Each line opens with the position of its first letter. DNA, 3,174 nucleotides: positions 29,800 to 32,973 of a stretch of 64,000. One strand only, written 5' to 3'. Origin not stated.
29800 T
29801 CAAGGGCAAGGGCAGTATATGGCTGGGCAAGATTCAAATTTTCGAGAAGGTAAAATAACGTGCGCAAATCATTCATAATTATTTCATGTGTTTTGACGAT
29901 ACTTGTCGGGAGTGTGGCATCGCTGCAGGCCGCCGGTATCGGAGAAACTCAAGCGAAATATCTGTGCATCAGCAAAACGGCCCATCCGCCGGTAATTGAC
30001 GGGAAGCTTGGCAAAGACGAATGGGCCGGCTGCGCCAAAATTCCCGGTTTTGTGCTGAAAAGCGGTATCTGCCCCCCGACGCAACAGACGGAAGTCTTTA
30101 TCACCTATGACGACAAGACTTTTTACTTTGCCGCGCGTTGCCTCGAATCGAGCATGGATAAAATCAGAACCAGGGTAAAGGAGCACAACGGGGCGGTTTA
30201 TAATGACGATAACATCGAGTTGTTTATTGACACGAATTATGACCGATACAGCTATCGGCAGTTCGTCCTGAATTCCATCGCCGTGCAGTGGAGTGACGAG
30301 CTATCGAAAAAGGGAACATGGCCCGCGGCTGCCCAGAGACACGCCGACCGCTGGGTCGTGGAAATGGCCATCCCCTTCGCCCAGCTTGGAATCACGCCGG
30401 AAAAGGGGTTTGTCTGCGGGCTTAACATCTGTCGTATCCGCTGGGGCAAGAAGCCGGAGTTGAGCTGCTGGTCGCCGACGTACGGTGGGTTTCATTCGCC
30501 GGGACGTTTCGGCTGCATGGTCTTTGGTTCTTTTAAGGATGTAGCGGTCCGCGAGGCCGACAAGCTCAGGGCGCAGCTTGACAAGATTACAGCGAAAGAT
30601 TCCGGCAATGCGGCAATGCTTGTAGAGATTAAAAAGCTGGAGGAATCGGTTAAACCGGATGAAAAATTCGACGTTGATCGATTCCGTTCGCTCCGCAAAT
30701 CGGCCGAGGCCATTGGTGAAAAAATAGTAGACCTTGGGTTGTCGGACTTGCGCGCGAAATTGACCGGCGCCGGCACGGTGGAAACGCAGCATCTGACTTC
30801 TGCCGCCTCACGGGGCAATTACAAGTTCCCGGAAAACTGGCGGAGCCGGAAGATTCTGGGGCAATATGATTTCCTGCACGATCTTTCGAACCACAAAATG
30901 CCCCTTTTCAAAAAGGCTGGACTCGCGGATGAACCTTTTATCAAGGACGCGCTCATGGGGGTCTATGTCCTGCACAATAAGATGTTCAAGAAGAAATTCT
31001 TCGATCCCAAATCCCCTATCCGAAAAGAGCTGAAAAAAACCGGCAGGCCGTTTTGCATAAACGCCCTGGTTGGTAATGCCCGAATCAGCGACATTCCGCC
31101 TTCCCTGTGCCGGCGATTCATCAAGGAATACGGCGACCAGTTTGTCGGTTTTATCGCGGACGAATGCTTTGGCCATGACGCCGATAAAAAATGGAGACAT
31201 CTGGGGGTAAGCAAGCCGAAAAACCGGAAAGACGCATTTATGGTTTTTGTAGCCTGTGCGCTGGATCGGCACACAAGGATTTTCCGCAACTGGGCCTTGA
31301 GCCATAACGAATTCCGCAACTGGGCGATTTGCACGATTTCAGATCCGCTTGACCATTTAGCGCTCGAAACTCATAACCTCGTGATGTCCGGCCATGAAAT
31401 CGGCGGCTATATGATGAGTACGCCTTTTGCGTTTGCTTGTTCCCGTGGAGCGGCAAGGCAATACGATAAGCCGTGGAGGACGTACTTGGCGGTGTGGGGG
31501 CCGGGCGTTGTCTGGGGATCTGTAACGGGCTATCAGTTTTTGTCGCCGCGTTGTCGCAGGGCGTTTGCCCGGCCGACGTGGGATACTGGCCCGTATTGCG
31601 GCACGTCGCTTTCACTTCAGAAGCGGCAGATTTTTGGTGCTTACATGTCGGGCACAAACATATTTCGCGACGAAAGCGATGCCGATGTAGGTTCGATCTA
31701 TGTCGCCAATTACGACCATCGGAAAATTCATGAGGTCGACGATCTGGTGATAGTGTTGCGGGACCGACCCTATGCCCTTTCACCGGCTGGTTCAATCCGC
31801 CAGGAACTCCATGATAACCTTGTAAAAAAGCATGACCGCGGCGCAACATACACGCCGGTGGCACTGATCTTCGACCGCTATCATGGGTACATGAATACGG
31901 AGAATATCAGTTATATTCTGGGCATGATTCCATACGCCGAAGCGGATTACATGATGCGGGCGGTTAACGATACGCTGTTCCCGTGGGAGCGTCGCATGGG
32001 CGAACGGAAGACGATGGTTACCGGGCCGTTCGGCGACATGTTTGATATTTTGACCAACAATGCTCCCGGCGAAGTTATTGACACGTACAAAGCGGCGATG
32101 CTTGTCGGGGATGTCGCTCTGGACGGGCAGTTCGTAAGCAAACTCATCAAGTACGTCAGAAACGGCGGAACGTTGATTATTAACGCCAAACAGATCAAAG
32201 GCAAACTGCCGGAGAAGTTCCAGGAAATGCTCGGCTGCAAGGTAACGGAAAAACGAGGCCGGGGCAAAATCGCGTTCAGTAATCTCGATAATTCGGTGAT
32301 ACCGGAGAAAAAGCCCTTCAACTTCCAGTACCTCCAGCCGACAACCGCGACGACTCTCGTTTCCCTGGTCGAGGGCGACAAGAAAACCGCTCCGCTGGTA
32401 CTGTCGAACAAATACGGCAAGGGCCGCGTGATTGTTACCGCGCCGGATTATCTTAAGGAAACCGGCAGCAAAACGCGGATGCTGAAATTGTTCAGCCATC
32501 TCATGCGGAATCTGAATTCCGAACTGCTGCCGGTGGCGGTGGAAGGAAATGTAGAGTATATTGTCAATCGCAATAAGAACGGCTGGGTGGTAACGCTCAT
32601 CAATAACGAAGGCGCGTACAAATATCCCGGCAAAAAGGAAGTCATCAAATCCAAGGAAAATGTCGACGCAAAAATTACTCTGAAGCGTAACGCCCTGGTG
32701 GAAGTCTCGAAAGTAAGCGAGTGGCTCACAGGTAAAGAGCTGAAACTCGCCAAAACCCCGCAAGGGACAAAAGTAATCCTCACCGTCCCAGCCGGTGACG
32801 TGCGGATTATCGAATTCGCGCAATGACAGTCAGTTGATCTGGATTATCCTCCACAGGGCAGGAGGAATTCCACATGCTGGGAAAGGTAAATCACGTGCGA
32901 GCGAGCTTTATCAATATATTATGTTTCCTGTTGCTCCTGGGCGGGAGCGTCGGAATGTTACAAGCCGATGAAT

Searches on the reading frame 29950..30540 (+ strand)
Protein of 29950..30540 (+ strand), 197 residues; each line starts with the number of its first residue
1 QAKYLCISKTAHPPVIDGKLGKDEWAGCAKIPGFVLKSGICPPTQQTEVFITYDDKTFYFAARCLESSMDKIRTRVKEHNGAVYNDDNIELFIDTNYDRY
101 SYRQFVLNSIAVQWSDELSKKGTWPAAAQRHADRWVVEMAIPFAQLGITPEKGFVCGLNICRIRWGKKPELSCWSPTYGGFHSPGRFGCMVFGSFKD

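Call 58: search_solved_structures(query=A4, max_evalue=0.01, show_alignments=1)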
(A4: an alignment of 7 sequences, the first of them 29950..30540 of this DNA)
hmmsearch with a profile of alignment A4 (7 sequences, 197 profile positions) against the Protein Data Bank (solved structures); distinct sequences matched with E-value up to 0.01: 2.
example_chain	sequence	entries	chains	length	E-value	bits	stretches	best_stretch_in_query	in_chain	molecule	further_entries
1i82_A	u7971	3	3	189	3.9e-18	69.4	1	8-188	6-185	ENDO-1,4-BETA-XYLANASE A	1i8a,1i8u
7nwn_AAA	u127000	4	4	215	2.2e-05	27.8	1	10-158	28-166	Beta-xylanase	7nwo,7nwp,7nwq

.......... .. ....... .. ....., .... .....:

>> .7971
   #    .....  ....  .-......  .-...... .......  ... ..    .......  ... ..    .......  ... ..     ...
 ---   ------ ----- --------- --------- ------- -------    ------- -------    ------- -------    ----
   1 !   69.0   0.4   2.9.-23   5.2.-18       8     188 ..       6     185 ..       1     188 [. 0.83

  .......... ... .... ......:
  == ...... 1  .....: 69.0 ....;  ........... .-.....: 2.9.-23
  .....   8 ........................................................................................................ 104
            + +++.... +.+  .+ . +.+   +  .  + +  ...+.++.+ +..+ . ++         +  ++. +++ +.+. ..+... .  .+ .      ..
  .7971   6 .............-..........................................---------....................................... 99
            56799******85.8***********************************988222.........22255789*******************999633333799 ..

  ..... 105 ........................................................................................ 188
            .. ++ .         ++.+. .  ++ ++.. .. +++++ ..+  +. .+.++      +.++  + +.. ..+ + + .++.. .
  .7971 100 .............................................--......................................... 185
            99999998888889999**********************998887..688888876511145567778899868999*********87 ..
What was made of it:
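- On CBM9 (Pfam PF06452 CBM9_1): A profile of the seven modules matches 1i82 at E 3.9e-18, covering residues 6-185 of 189 (call 58).
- Closest known: CBM9 of Thermotoga maritima Xyn10A. Same: Clear sequence homology over the whole module (E 3.9e-18, call 58).
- Checked: A profile of the modules hits the solved CBM9 structure 1i82 at E 3.9e-18 over residues 6-185 of 189 (call 58).
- The A profile matches CBM9 structure 1i82 at E 4e-18 (call 58).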

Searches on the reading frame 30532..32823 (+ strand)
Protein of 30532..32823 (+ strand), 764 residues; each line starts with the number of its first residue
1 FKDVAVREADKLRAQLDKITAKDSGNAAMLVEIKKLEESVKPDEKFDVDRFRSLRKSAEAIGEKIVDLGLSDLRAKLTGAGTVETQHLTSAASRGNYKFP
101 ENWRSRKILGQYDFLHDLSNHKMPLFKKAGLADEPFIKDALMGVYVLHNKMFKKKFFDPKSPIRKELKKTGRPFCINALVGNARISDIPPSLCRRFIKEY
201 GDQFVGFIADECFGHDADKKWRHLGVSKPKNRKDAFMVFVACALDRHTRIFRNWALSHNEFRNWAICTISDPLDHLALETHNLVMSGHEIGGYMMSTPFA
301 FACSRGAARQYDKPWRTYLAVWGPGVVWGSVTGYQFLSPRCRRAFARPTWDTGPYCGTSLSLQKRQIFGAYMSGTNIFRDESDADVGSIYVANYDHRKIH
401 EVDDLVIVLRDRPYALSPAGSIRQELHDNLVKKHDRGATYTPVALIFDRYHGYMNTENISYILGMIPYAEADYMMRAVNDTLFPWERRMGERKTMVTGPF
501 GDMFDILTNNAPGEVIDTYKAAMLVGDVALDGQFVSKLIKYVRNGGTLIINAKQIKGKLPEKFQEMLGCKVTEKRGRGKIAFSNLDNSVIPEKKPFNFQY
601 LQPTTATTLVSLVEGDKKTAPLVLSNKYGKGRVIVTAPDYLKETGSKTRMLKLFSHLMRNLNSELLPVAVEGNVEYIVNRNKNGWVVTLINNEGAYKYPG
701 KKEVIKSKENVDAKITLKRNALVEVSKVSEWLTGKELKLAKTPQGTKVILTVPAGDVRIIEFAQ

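Call 50: predict_structure(alignment_id=A6)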
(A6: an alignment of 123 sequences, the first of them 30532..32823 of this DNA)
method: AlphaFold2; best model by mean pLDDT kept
length: 764 residues; sequences in the alignment: 123
mean_pLDDT: 85.2   pTM: 0.89
mean pLDDT of the five models: 85.2, 85.1, 84.4, 84.1, 83.3
residues with pLDDT >= 90: 413; 70-90: 237; 50-70: 66; < 50: 48
segments of 3 or more residues with pLDDT < 50: 324-352, 391-406
pLDDT, mean of each block of 10 residues (from residue 1): 93 90 86 96 86 88 89 83 81 82 91 90 82 88 88 94 94 82 67 90 86 70 83 84 74 59 73 85 88 88 96 92 47 39 43 63 92 94 58 45 49 71 90 95 95 68 80 91 87 88 96 97 96 97 98 94 97 97 95 96 98 95 98 98 94 97 95 96 97 80 78 92 88 96 95 96 96
secondary structure, 60 per line:
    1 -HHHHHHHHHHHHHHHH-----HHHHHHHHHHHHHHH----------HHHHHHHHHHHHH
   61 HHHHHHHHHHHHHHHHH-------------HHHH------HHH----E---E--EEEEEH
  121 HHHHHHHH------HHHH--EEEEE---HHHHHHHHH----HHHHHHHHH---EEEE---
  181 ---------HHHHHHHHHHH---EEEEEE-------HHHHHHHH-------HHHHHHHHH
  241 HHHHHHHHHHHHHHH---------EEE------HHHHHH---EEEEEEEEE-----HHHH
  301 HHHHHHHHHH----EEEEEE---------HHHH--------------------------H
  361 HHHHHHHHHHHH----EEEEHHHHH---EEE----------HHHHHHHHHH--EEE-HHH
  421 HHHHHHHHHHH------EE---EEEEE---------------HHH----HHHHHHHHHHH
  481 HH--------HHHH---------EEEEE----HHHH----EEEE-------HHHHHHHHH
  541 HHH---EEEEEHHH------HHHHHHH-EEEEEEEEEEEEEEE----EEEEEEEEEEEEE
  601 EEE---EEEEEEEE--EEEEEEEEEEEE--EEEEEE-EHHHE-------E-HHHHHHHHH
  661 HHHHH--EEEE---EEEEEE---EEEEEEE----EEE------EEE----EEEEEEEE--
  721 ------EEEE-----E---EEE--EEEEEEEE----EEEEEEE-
elements in order (helices of 4 or more, strands of 3 or more residues): H2-17 H23-37 H48-77 H91-94 E115-119 H120-128 H135-138 E141-145 H149-157 H162-170 E174-177 H190-200 E204-209 H217-224 H232-255 E265-267 H274-279 E283-291 H297-310 E315-320 H330-333 H360-372 E377-380 H381-385 E389-391 H402-411 E414-416 H418-431 E443-447 H470-482 H491-494 E504-508 H513-516 E521-524 H532-543 E547-551 H561-567 E569-583 E588-603 E607-614 E617-628 E631-636 H652-665 E668-671 E675-680 E684-690 E695-697 E704-706 E711-718 E727-730 E740-742 E745-752 E757-763
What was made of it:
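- Model pLDDT 85, pTM 0.89 (call 50). The group A helical segment is predicted with pLDDT 81-96 in a model with pTM 0.89 (call 50).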

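Call 52: fold_search(model_id=the predicted structure, library=pdb)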
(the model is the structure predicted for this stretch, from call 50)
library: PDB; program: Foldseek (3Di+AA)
matches with E <= 10: 586; with E <= 0.001: 73
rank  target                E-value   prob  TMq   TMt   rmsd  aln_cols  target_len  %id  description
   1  4oif_A                1.7e-18  1.00  0.46  0.51   9.3       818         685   12  3D structure of Gan42B, a GH42 beta-galactosidase from G. (released 2015-02-04)
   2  5dfa_B                2.9e-18  1.00  0.47  0.51   9.3       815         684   12  3D structure of the E323A catalytic mutant of Gan42B, a GH42 beta-galactosidase from G. stearothermophilus (released 2015-12-09)
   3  4oif_B                3.0e-18  1.00  0.40  0.44  13.1       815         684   11  3D structure of Gan42B, a GH42 beta-galactosidase from G. (released 2015-02-04)
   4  5dfa_A                1.5e-17  1.00  0.46  0.50   9.5       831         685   11  3D structure of the E323A catalytic mutant of Gan42B, a GH42 beta-galactosidase from G. stearothermophilus (released 2015-12-09)
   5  3tts_A                8.7e-17  1.00  0.40  0.44  13.2       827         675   13  Crystal structure of beta-galactosidase from Bacillus circulans sp. alkalophilus (released 2012-03-21)
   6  5xb7_D                9.3e-17  1.00  0.45  0.49   9.8       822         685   11  GH42 alpha-L-arabinopyranosidase from Bifidobacterium animalis subsp. lactis Bl-04 (released 2017-11-01)
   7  5xb7_F                1.1e-16  1.00  0.44  0.47   9.9       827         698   12  GH42 alpha-L-arabinopyranosidase from Bifidobacterium animalis subsp. lactis Bl-04 (released 2017-11-01)
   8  5xb7_A                1.4e-16  1.00  0.46  0.51   9.5       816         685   11  GH42 alpha-L-arabinopyranosidase from Bifidobacterium animalis subsp. lactis Bl-04 (released 2017-11-01)
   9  7vkz_A                1.8e-16  1.00  0.39  0.42  13.3       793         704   11  The complex structure of beta-1,2-glucosyltransferase from Ignavibacterium album with 1-Deoxynojirimycin (released 2022-03-09)
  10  8oug                  3.2e-16  1.00  0.43  0.42  12.1       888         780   11  Exo-beta-d-glucosaminidase from Pyrococcus chitonophagus (released 2024-05-01)
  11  7vkx_A                4.2e-16  1.00  0.40  0.43  12.3       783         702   10  The complex structure of beta-1,2-glucosyltransferase from Ignavibacterium album with glucose (released 2022-03-09)
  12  7vl3_A                4.2e-16  1.00  0.40  0.42  13.0       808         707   10  The complex structure of beta-1,2-glucosyltransferase from Ignavibacterium album with phenyl alpha-D-glucoside (released 2022-03-09)
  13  5xb7_E                4.4e-16  1.00  0.44  0.48   9.8       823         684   11  GH42 alpha-L-arabinopyranosidase from Bifidobacterium animalis subsp. lactis Bl-04 (released 2017-11-01)
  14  7vl2_B                5.0e-16  1.00  0.39  0.41  15.1       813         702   11  The complex structure of beta-1,2-glucosyltransferase from Ignavibacterium album with ethyl alpha-D-Glucoside (released 2022-03-09)
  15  5xb7_B                5.6e-16  1.00  0.45  0.49   9.1       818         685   12  GH42 alpha-L-arabinopyranosidase from Bifidobacterium animalis subsp. lactis Bl-04 (released 2017-11-01)
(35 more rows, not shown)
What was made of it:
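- Foldseek hits GH42 4oif at E 1.7e-18 (call 52).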

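Call 56: search_solved_structures(query=A6, max_evalue=10)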
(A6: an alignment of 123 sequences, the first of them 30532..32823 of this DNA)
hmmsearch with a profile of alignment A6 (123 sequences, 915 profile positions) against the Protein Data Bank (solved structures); distinct sequences matched with E-value up to 10: 7.
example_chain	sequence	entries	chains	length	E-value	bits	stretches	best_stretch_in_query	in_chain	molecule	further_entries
6t5o_AAA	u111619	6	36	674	0.0019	19.5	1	682-800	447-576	Glyco_hydro_42M domain-containing protein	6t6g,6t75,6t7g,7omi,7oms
7bob_A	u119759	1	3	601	0.0029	18.9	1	697-789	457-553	Endo-beta-mannanase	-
9ta3_A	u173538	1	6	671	0.0032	18.8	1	675-789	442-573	Beta-galactosidase LacZ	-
5dfa_A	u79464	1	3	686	0.029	15.6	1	666-788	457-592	Beta-galactosidase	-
4oif_A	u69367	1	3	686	0.029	15.6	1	666-788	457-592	Beta-galactosidase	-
7bzz_A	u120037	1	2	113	0.46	11.6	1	381-465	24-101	Scavenger receptor class A member 5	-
5xb7_A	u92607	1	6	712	0.64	11.2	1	666-713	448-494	Beta-galactosidase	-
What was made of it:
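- Closest known: GH164 beta-mannosidase Bs164. Same: The only PDB sequence-level signal is in the GH42M-like domain (E 0.002, call 56).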
